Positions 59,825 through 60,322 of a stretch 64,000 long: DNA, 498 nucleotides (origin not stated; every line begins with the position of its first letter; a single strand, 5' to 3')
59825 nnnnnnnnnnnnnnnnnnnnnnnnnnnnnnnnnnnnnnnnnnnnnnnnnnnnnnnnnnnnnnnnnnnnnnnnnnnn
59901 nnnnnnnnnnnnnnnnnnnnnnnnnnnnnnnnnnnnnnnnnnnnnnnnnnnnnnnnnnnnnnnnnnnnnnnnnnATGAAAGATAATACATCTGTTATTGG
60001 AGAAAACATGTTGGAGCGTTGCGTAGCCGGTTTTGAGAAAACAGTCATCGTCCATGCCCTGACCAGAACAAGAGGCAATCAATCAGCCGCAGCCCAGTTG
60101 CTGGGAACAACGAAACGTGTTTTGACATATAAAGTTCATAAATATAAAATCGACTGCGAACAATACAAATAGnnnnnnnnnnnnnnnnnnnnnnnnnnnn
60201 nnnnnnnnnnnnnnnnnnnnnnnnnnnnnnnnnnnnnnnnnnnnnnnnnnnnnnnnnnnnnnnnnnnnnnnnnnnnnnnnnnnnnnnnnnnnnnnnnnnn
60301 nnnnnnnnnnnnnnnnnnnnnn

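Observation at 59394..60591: Orphan operon between the two nitrogenase clusters: divergent PII-like protein, stand-alone Fis-HTH and a tiny basic ORF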

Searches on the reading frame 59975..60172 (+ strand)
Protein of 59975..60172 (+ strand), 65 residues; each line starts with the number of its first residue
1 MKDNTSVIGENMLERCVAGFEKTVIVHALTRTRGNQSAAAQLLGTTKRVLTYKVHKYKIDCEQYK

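Call 4: search_protein_families(library=pfam, proteins=[window:59975-60172:+], max_evalue=1)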
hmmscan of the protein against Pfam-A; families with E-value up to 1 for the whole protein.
window:59975-60172:+ (65 aa): 4 families
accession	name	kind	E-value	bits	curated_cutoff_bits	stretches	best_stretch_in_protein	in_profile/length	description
PF02954.25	HTH_8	-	3.9e-11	42.9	22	1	20-57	5-42/42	Bacterial regulatory protein, Fis family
PF18024.7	HTH_50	-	0.012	15.7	27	1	14-59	5-49/50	Helix-turn-helix domain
PF11626.13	Rap1_C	-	0.1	13.1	24.2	1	18-47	5-35/84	TRF2-interacting telomeric protein/Rap1 - C terminal domain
PF11505.13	DUF3216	-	0.18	12.5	25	1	9-58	12-59/91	Protein of unknown function (DUF3216)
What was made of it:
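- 59975..60172 (+): Stand-alone mini-HTH, 65 aa, a Fis/NtrC-type DNA-binding domain. It starts 17 nt after the PII-like stop and has its own SD (GGAGGG). Pfam HTH_8, 42.9 bits (call 4).
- Checked: ORF 59975-60172 is HTH_8 (42.9 bits, E 3.9e-11; call 4).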

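Call 23: find_homologous_proteins(query=window:59975-60169:+, max_evalue=0.01)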
Query window:59975-60169:+ (65 aa): 34 proteins with E <= 0.01 among 34 candidates.
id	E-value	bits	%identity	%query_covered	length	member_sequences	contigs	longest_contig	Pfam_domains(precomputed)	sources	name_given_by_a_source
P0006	1.7e-35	136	100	100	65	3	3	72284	PF02954.26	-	-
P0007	3.3e-25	104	77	100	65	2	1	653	PF02954.26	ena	-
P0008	8.5e-25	103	75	100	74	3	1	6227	PF02954.26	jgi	jgi:Nif-specific regulatory protein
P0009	1.4e-24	102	74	100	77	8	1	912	PF02954.26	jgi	jgi:Nif-specific regulatory protein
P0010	2.6e-24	101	74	100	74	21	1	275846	PF02954.26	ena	-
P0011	6.2e-24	100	77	100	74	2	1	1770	PF02954.26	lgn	-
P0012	9.0e-24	100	75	100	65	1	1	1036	PF02954.26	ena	-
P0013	5.5e-23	97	80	86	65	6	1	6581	PF02954.26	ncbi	ncbi:MAG: helix-turn-helix domain-containing protein [Smithella sp.]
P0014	5.9e-23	97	79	88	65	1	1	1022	PF02954.26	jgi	jgi:Nif-specific regulatory protein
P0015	6.5e-23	97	80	86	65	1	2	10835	PF02954.26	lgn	-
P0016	7.7e-23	97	80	86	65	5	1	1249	PF02954.26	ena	-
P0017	8.6e-23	97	75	97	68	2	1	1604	PF02954.26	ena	-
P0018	8.8e-23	97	71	100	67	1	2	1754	PF02954.26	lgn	-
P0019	9.6e-23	96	79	86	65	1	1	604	PF02954.26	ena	-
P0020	1.3e-22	96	79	86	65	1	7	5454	PF02954.26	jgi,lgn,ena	jgi:Nif-specific regulatory protein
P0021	1.3e-22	96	68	100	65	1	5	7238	PF02954.26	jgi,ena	jgi:Nif-specific regulatory protein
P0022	2.4e-22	95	71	100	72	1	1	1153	PF02954.26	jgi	jgi:Nif-specific regulatory protein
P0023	3.2e-22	95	69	100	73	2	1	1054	PF02954.26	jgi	-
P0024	3.4e-22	95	73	97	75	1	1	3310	PF02954.26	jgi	jgi:Nif-specific regulatory protein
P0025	3.7e-22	95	79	86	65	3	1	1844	PF02954.26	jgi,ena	jgi:Nif-specific regulatory protein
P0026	3.7e-22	95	68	100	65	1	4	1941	PF02954.26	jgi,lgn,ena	jgi:Nif-specific regulatory protein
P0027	5.1e-22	94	77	86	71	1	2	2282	PF02954.26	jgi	jgi:Nif-specific regulatory protein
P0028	8.0e-22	94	68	100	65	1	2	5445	PF02954.26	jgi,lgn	-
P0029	1.3e-21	93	79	88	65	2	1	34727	PF02954.26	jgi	jgi:Nif-specific regulatory protein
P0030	1.7e-21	93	71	100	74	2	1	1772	PF02954.26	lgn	-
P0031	1.7e-21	93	69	100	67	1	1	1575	PF02954.26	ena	-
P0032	1.0e-20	90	66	100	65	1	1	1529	PF02954.26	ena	-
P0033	1.1e-20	90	77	86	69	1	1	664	PF02954.26,PF18024.8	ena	-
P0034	4.9e-20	88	65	100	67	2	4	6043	PF02954.26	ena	-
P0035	8.3e-20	87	69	100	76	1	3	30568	PF02954.26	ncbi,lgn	-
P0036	1.4e-19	87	69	100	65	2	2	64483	PF02954.26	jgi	jgi:Nif-specific regulatory protein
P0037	3.8e-19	85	73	85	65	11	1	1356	PF02954.26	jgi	jgi:DNA-binding NtrC family response regulator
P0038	4.9e-19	85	73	85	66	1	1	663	PF02954.26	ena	-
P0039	1.9e-17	80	70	86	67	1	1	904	PF02954.26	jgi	-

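Call 24: find_encoding_contigs(protein=P0010, flank=8000, max_places=3)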
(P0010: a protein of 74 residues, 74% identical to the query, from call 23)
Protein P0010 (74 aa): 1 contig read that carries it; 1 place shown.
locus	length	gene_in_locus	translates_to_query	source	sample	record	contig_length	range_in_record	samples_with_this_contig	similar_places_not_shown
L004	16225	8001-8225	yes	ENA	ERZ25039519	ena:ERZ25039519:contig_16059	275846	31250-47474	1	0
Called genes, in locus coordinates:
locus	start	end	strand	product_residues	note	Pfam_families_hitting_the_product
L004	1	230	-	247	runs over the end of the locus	-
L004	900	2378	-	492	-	PF00270:DEAD, PF04851:ResIII, PF00271:Helicase_C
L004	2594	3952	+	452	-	PF18073:Zn_ribbon_LapB, PF13481:AAA_25, PF03796:DnaB_C (weak), PF06745:ATPase, PF13541:ChlI, PF05362:Lon_C (weak)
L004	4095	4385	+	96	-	PF00166:Cpn10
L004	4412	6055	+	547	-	PF00118:Cpn60_TCP1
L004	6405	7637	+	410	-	PF00909:Ammonium_transp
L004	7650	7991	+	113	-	PF00543:P-II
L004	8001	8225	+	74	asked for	PF02954:HTH_8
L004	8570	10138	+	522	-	PF00004:AAA (faint), PF01590:GAF, PF13185:GAF_2, PF00158:Sigma54_activat, PF14532:Sigma54_activ_2, PF07728:AAA_5, PF25601:AAA_lid_14, PF02954:HTH_8 (weak)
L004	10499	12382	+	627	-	PF00324:AA_permease, PF00543:P-II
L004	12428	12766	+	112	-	PF00543:P-II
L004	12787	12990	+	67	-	PF02954:HTH_8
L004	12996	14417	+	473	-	PF03951:Gln-synt_N, PF00120:Gln-synt_C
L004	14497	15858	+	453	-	-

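Call 25: find_encoding_contigs(protein=P0036, flank=8000, max_places=3)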
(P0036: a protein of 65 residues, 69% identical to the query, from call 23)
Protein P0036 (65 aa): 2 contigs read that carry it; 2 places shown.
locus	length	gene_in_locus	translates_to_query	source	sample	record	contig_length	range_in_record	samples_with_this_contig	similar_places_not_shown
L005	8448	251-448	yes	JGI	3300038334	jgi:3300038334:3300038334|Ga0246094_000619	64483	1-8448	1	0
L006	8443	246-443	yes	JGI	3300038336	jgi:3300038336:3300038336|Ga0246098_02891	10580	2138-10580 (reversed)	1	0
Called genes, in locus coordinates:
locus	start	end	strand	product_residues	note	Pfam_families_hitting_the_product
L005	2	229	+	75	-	?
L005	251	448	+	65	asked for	PF02954:HTH_8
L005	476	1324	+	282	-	-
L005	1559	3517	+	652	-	PF00999:Na_H_Exchanger, PF02254:TrkA_N, PF02080:TrkA_C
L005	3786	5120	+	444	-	PF01595:CNNM, PF00571:CBS (weak), PF03471:CorC_HlyC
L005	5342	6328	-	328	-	-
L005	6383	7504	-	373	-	PF12679:ABC2_membrane_2, PF12698:ABC2_membrane_3, PF01061:ABC2_membrane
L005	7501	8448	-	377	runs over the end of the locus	PF12679:ABC2_membrane_2, PF12698:ABC2_membrane_3, PF01061:ABC2_membrane, PF12730:ABC2_membrane_4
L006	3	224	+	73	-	?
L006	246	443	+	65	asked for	PF02954:HTH_8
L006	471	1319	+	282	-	-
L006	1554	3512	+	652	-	PF00999:Na_H_Exchanger, PF02254:TrkA_N, PF02080:TrkA_C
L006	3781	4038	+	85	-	PF01595:CNNM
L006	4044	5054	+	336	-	PF01595:CNNM, PF00571:CBS (weak), PF03471:CorC_HlyC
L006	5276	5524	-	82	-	-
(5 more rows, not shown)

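Call 26: find_encoding_contigs(protein=P0029, flank=8000, max_places=3)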
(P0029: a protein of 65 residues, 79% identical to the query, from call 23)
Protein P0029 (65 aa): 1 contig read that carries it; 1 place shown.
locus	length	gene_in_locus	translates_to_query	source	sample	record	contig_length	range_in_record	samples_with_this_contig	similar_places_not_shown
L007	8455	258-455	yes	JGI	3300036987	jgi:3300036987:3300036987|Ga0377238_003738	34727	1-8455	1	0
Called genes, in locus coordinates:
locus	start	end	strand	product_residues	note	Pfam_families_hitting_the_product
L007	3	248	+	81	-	?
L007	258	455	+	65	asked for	PF02954:HTH_8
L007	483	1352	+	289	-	-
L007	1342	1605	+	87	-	-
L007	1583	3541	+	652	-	PF00999:Na_H_Exchanger, PF02254:TrkA_N, PF02080:TrkA_C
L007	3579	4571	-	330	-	-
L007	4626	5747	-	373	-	PF12679:ABC2_membrane_2, PF12698:ABC2_membrane_3, PF01061:ABC2_membrane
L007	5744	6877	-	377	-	PF12679:ABC2_membrane_2, PF12698:ABC2_membrane_3, PF01061:ABC2_membrane, PF12730:ABC2_membrane_4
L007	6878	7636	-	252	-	PF00005:ABC_tran, PF13304:AAA_21 (weak)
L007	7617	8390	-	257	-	PF00005:ABC_tran, PF13304:AAA_21 (weak)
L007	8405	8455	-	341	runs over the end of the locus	PF25876:HH_MFP_RND (faint), PF25917:BSH_RND (weak), PF25973:BSH_CzcB, PF25881:HH_YBHG, PF25954:Beta-barrel_RND_2 (weak), PF25990:Beta-barrel_YknX, PF26002:Beta-barrel_AprE (weak)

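Call 28: find_related_loci(query=A2, collection=genome_contigs, flank=8000)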
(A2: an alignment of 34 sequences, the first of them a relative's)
Query A2 (65 aa) in genome_contigs; peptide patterns used: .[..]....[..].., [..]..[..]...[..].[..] (x = any residue, [..] = any of these).
140 stretches matched a pattern; 92 encode a relative of the query (tblastn E <= 1e-3); the best 80 are kept; 78 distinct loci.
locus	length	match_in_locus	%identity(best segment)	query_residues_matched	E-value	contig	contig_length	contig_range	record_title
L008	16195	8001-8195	74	1-65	7e-30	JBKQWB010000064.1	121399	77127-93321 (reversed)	MAG: Smithella sp. isolate SEr3G3H3I__bin_216 SEr3G3H3I_000000199999, whole genome shotgun sequence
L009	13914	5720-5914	74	1-65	2e-29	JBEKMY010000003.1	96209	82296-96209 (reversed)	MAG: Smithella sp. isolate SPRUCE 404 SPRUCE_404_3, whole genome shotgun sequence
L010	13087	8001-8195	74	1-65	2e-29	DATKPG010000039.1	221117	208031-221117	MAG TPA_asm: Smithella sp. isolate SMAG_U14785 k141_4209092, whole genome shotgun sequence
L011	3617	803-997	72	1-65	9e-29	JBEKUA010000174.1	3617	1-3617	MAG: Smithella sp. isolate SPRUCE 570 SPRUCE_570_174, whole genome shotgun sequence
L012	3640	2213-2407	72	1-65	2e-28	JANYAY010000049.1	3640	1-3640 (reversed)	MAG: Deltaproteobacteria bacterium isolate GL140_5_metabat_391 GL140_5_k141_2690570, whole genome shotgun sequence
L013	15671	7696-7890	68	1-65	3e-27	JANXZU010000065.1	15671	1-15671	MAG: Syntrophaceae bacterium isolate GL140_4_metabat_43 GL140_4_k141_2688745, whole genome shotgun sequence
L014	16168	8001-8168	79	10-65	3e-27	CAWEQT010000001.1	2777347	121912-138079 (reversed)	MAG: uncultured delta proteobacterium isolate MFD01828.bin.1.70 genome assembly, contig: contig_19051, whole genome shot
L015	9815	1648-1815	79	10-65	5e-27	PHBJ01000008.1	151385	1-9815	MAG: Deltaproteobacteria bacterium HGW-Deltaproteobacteria-13 08E140C01_z5_2013_Ig3399_v2_scaffold_278, whole genome sho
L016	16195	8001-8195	68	1-65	6e-27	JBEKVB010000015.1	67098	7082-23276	MAG: Smithellaceae bacterium isolate SPRUCE 595 SPRUCE_595_15, whole genome shotgun sequence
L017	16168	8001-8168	77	10-65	2e-26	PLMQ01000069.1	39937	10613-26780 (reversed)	MAG: Syntrophaceae bacterium isolate fen_1166 73.20120800_E2X.51_contig_2477, whole genome shotgun sequence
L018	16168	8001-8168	79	10-65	2e-26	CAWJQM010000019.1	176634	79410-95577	MAG: uncultured delta proteobacterium isolate MFD02979.bin.2.91 genome assembly, contig: contig_72164, whole genome shot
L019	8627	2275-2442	75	10-65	3e-26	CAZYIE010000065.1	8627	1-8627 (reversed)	MAG TPA_asm: uncultured Smithella sp. isolate binchicken_co113_249 genome assembly, contig: NODE_9965_length_8627_cov_4.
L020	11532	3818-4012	65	1-65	7e-26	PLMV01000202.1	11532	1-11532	MAG: Syntrophaceae bacterium isolate fen_1165 73.20120800_E2X.4_contig_8738, whole genome shotgun sequence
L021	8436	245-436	67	3-65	1e-25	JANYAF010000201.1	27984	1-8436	MAG: Deltaproteobacteria bacterium isolate GL140_5_metabat_185 GL140_5_k141_3581722, whole genome shotgun sequence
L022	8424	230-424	69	1-65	2e-25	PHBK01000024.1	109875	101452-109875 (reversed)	MAG: Deltaproteobacteria bacterium HGW-Deltaproteobacteria-12 bjp_ig2069_scaffold_306, whole genome shotgun sequence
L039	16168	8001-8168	66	10-65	6e-22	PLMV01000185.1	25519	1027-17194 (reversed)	MAG: Syntrophaceae bacterium isolate fen_1165 73.20120800_E2X.4_contig_7462, whole genome shotgun sequence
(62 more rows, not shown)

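Call 33: search_protein_families(library=pfam, proteins=[L004:10499-12382:+, L004:12428-12766:+, L004:7650-7991:+, L005:476-1324:+, L004:14497-15858:+, L021:1621-3870:+, L013:9119-10702:+, L039:6495-7781:+], max_evalue=0.001)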
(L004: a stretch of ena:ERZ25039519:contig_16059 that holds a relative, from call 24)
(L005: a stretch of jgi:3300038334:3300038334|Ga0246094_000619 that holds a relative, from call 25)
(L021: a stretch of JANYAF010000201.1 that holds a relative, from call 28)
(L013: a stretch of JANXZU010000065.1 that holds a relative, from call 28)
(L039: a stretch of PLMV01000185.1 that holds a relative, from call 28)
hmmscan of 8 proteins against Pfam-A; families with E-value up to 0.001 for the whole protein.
L004:10499-12382:+ (627 aa): 3 families
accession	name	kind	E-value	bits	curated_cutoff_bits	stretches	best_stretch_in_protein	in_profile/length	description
PF00543.27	P-II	-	4.5e-19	69.1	25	1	514-621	1-102/102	Nitrogen regulatory protein P-II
PF13520.12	AA_permease_2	-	2.1e-15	57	27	1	59-471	33-405/427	Amino acid permease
PF00324.27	AA_permease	-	1.4e-13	50.8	24.6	1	46-477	24-425/470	Amino acid permease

L004:12428-12766:+ (112 aa): 1 family
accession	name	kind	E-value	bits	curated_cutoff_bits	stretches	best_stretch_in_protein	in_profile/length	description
PF00543.27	P-II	-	2.6e-25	89.1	25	1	1-106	1-102/102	Nitrogen regulatory protein P-II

L004:7650-7991:+ (113 aa): 1 family
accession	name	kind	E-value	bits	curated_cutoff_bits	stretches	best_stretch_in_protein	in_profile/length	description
PF00543.27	P-II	-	9.4e-26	90.6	25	1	1-104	1-100/102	Nitrogen regulatory protein P-II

L005:476-1324:+ (282 aa): 0 families

L004:14497-15858:+ (453 aa): 0 families

L021:1621-3870:+ (749 aa): 6 families
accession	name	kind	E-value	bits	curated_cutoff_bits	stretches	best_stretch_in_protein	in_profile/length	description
PF02896.24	PEP-utilizers_C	-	2e-89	300.1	22.8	1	443-717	13-287/293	PEP-utilising enzyme, PEP-binding domain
PF01590.32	GAF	-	4.8e-20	72.9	22.4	1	23-159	2-133/133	GAF domain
PF05524.18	PEP-utilisers_N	-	9.1e-17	61.8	24.4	1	190-310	1-120/121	PEP-utilising enzyme, N-terminal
PF13185.12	GAF_2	-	1e-16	61.8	28.6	1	28-160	9-136/136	GAF domain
PF00391.29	PEP-utilizers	-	6.8e-16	58.1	23.1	1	338-407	4-71/72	PEP-utilising enzyme, mobile domain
PF13492.12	GAF_3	-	7.5e-11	43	27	1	22-161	1-129/129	GAF domain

L013:9119-10702:+ (527 aa): 8 families
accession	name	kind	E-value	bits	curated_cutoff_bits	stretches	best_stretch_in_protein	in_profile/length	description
PF00158.32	Sigma54_activat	-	6.3e-71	237.9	20.2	1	205-371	1-167/168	Sigma-54 interaction domain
PF25601.1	AAA_lid_14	-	2.1e-27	95.2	27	1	377-460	1-84/87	AAA+ ATPase lid domain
PF14532.12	Sigma54_activ_2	-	1.8e-18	67.5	25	1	206-376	1-138/138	Sigma-54 interaction domain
PF01590.32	GAF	-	1.6e-15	58.3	22.4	1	39-179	1-133/133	GAF domain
PF13185.12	GAF_2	-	1.3e-13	51.8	28.6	1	38-180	2-136/136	GAF domain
PF02954.25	HTH_8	-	2.3e-09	37.3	22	1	469-509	2-42/42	Bacterial regulatory protein, Fis family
PF07728.20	AAA_5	-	9.2e-08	32.6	22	1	229-349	2-125/139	AAA domain (dynein-related subfamily)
PF00004.35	AAA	-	1.3e-06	29.3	21.2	1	229-359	1-124/131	ATPase family associated with various cellular activities (AAA)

L039:6495-7781:+ (428 aa): 11 families
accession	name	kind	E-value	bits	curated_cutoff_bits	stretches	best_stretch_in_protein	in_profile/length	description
PF00158.32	Sigma54_activat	-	3.1e-63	212.9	20.2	1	130-293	4-167/168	Sigma-54 interaction domain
PF25601.1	AAA_lid_14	-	8.1e-24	83.7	27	1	299-375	1-77/87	AAA+ ATPase lid domain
PF00072.30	Response_reg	-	3.6e-19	69.4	30.2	1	3-98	15-110/111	Response regulator receiver domain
PF14532.12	Sigma54_activ_2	-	8.4e-14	52.4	25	1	136-298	9-138/138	Sigma-54 interaction domain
PF02954.25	HTH_8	-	3e-08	33.7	22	1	387-426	2-42/42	Bacterial regulatory protein, Fis family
PF00004.35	AAA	-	4.1e-07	31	21.2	1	151-285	1-128/131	ATPase family associated with various cellular activities (AAA)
PF01078.27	Mg_chelatase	-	2.9e-06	27.3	20.3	1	147-268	21-157/207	Magnesium chelatase, subunit ChlI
PF20720.3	nSTAND3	-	3.3e-05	24.1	27.2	1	134-179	3-48/155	Novel STAND NTPase 3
PF07728.20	AAA_5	-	0.00012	22.6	22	1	151-268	2-122/139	AAA domain (dynein-related subfamily)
PF13401.12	AAA_22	-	0.00018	22.3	27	1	151-188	8-45/130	AAA domain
PF13191.12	AAA_16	-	0.00034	21.6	32.6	1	147-201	22-83/167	AAA ATPase domain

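Call 34: search_protein_families(library=ncbifam, proteins=[window:59975-60172:+, L004:12428-12766:+, L004:7650-7991:+, L013:9119-10702:+, L005:476-1324:+, L004:10499-12382:+], max_evalue=0.001)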
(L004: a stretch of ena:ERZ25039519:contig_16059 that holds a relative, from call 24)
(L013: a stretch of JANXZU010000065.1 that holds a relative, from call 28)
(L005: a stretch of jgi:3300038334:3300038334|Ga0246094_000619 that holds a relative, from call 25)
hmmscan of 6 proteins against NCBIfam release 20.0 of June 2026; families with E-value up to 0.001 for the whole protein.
window:59975-60172:+ (65 aa): 10 families
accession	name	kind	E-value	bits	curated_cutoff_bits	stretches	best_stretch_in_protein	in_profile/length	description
NF008469.0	PRK11361.1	equivalog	3.5e-08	32.6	714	1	4-61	401-458/461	acetoacetate metabolism transcriptional regulator AtoC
NF050807.1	TransRegFlbDCaul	equivalog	8.1e-07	28.2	750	1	8-59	389-440/454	sigma-54-dependent transcriptional regulator FlbD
TIGR01818.1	ntrC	equivalog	2.6e-06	26.5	558.6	1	6-55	412-461/463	nitrogen regulation protein NR(I)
NF041552.1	TF_PrdR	equivalog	2e-05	23.2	795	1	12-58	531-577/577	sigma-54 dependent transcriptional regulator PrdR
NF001659.0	PRK00430.1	equivalog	5.8e-05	23.7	99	1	14-59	52-97/98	DNA-binding transcriptional regulator Fis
NF041906.1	V4R_TF_MobR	exception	0.00017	20.2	999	1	16-57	503-544/544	phenol degradation transcriptional regulator MobR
NF008485.2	PRK11388.1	equivalog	0.00017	20.1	551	1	17-65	595-643/643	dihydroxyacetone kinase operon transcriptional regulator DhaR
NF008176.1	PRK10923.1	equivalog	0.00024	19.8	620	1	10-57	419-466/469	nitrogen regulation protein NR(I)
NF002517.0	PRK01905.1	equivalog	0.00049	20.6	122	1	11-55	28-72/77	Fis family transcriptional regulator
TIGR01817.1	nifA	equivalog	0.00059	18.7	528.85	1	21-62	491-532/534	nif-specific transcriptional activator NifA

L004:12428-12766:+ (112 aa): 2 families
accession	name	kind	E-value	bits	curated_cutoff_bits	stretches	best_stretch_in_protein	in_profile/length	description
NF008111.0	PRK10858.1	equivalog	8.9e-27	93.7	202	1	1-112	1-112/112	nitrogen regulatory protein P-II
NF007946.0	PRK10665.1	equivalog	1.2e-25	90.5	181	1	1-111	1-111/112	P-II family nitrogen regulator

L004:7650-7991:+ (113 aa): 2 families
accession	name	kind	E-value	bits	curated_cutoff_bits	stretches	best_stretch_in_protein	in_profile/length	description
NF008111.0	PRK10858.1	equivalog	1.3e-32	112.5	202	1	1-111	1-111/112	nitrogen regulatory protein P-II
NF007946.0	PRK10665.1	equivalog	5.2e-32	110.9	181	1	1-108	1-108/112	P-II family nitrogen regulator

L013:9119-10702:+ (527 aa): 30 families (the best 25 are shown)
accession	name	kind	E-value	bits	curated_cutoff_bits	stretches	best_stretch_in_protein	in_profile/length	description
TIGR01817.1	nifA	equivalog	3.3e-146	488.2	528.85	2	23-446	3-438/534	nif-specific transcriptional activator NifA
NF003451.0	PRK05022.1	equivalog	2.4e-112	376.3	476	1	135-511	116-510/512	nitric oxide reductase transcriptional regulator NorR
NF008469.0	PRK11361.1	equivalog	2.6e-109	366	714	1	172-513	113-458/461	acetoacetate metabolism transcriptional regulator AtoC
NF041552.1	TF_PrdR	equivalog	1e-107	360.9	795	1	135-508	214-575/577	sigma-54 dependent transcriptional regulator PrdR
TIGR02915.1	PEP_resp_reg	equivalog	4.6e-101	338.8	502.6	1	172-511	110-444/445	PEP-CTERM-box response regulator transcription factor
TIGR01818.1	ntrC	equivalog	2.2e-100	336.6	558.6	1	185-508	115-462/463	nitrogen regulation protein NR(I)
NF050807.1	TransRegFlbDCaul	equivalog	1.9e-98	330.3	750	1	202-507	117-436/454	sigma-54-dependent transcriptional regulator FlbD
NF038308.1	RNA_repair_RtcR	equivalog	1e-96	324.9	650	1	204-498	181-500/530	RNA repair transcriptional activator RtcR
NF007689.0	PRK10365.1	equivalog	3.2e-95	319.5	760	1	200-507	136-440/441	sigma-54-dependent response regulator transcription factor ZraR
NF011958.0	PRK15429.1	equivalog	8.8e-94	315.4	830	1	183-513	359-688/692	formate hydrogenlyase transcriptional activator FlhA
NF041906.1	V4R_TF_MobR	exception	1.8e-88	297.4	999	1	204-508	233-543/544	phenol degradation transcriptional regulator MobR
NF041946.1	LuxO_transreg_Vib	equivalog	4.7e-85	286.1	800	1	202-508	132-434/463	quorum-sensing sigma-54 dependent transcriptional regulator LuxO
TIGR02974.1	phageshock_pspF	equivalog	2.9e-84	283.1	443.55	1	205-440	1-239/336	phage shock protein operon transcriptional activator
NF011695.0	PRK15115.1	equivalog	1e-81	275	763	1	202-505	134-431/445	two-component system response regulator GlrR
NF008176.1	PRK10923.1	equivalog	5.2e-80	269.3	620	1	198-455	133-390/469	nitrogen regulation protein NR(I)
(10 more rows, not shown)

L005:476-1324:+ (282 aa): 0 families

L004:10499-12382:+ (627 aa): 7 families
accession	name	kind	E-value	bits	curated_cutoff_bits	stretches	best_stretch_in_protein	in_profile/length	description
NF007946.0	PRK10665.1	equivalog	7.7e-23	81.4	181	1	514-623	1-108/112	P-II family nitrogen regulator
TIGR00909.1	2A0306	subfamily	1e-21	77.4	556.8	1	58-479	37-410/429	amino acid transporter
NF008111.0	PRK10858.1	equivalog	1.4e-20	73.7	202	1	514-623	1-108/112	nitrogen regulatory protein P-II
NF053761.1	BrChAATpBcaP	equivalog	3.1e-15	56.2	690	1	11-474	17-430/460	branched-chain amino acid transporter BcaP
NF008466.1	PRK11357.1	equivalog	4.3e-07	29.2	800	1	59-501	46-433/446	fructoselysine/psicoselysine transporter FrlA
NF008272.0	PRK11049.1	equivalog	1.9e-06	27.1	732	1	121-284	95-260/470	D-serine/D-alanine/glycine transporter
TIGR00906.1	2A0303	subfamily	0.00052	18.5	681.7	1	161-285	164-298/602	cationic amino acid transport permease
